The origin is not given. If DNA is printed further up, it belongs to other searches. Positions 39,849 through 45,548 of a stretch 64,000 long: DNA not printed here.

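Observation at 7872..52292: Three full-length paralogs of an unnamed ~643-668 aa transglutaminase-core + Asp-box protein within 45 kb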

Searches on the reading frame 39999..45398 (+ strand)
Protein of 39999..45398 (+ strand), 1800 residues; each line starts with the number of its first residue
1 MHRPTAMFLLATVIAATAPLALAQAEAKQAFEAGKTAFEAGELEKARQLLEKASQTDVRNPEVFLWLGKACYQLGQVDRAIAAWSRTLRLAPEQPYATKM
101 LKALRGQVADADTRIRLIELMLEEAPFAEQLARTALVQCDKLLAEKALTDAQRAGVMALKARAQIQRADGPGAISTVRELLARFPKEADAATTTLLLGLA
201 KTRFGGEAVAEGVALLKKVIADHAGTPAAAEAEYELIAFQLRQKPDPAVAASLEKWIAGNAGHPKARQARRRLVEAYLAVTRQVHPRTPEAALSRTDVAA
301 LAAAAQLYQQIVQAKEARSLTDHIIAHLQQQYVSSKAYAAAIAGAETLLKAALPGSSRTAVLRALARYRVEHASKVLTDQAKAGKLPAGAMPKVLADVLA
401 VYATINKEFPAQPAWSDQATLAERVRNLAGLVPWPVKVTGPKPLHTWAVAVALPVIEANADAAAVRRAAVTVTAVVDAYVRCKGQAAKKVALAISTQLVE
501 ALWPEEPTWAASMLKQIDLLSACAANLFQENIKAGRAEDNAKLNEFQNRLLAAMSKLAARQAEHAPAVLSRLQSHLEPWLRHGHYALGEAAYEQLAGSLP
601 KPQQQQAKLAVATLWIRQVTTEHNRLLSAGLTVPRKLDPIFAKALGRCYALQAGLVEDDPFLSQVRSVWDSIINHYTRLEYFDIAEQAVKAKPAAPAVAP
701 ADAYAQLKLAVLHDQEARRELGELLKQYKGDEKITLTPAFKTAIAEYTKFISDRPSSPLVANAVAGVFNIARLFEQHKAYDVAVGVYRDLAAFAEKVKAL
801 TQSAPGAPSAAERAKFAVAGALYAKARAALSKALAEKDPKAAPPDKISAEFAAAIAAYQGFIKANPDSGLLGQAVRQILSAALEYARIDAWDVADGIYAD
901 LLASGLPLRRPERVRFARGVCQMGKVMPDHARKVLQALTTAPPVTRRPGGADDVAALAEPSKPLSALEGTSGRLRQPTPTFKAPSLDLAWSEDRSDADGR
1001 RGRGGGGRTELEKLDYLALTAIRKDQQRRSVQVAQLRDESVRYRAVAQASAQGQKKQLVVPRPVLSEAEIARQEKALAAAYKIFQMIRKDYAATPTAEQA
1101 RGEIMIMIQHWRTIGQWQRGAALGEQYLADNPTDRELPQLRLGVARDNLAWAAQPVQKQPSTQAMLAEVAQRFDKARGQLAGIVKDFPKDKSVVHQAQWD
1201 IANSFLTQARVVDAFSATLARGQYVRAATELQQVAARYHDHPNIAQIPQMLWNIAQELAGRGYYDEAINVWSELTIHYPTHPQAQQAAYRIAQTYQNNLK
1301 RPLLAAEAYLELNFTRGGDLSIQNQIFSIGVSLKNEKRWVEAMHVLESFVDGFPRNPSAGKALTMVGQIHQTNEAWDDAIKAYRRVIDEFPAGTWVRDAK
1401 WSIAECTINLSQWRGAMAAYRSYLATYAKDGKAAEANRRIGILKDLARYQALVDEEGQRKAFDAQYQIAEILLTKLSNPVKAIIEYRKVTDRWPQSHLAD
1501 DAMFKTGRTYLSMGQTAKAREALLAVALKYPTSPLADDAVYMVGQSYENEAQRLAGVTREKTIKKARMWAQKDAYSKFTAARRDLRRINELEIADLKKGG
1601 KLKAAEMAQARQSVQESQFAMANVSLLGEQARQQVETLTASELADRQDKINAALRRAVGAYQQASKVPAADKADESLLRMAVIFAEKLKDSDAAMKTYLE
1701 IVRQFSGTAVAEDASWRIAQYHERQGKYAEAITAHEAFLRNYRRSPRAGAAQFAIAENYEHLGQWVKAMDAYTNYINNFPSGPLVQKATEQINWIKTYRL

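Call 18: search_protein_families(library=pfam, proteins=[window:39999-45398:+], max_evalue=0.001)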
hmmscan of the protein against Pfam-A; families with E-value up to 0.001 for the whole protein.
window:39999-45398:+ (1800 aa): 13 families
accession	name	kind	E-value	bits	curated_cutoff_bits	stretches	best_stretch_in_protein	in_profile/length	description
PF13174.12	TPR_6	-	1.1e-28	98.3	26.3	1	1501-1533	1-33/33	Tetratricopeptide repeat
PF13525.12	YfiO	-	5.9e-18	65.8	25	1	1480-1562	22-104/203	Outer membrane lipoprotein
PF13428.12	TPR_14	-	1.5e-15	56.5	23.5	0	61-101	1-41/44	Tetratricopeptide repeat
PF07719.23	TPR_2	-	3.2e-15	55.3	27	1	61-93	1-33/34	Tetratricopeptide repeat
PF13432.12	TPR_16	-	2e-14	54.1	32.7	2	32-95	2-65/65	Tetratricopeptide repeat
PF14559.12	TPR_19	-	5e-09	36.8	25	1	37-101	1-65/68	Tetratricopeptide repeat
PF00515.34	TPR_1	-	1.6e-08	34.4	27.8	0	62-93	2-33/34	Tetratricopeptide repeat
PF13414.12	TPR_11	-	1e-07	31.9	26.8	1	34-75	1-42/42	TPR repeat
PF12895.13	ANAPC3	-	2.5e-07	31.3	27.2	1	21-83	17-78/82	Anaphase-promoting complex, cyclosome, subunit 3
PF13424.12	TPR_12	-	7.8e-05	23.2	30.1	1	1716-1773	7-69/77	Tetratricopeptide repeat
PF13181.12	TPR_8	-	9.4e-05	22.7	25.7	0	1502-1524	3-25/34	Tetratricopeptide repeat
PF23914.1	TPR_CcmH_CycH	-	0.00036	20.8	42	1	40-94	100-154/158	Cytochrome c-type biogenesis protein H TPR domain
PF13512.12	TPR_18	-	0.00049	20.7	21.9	0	1248-1294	10-56/145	Tetratricopeptide repeat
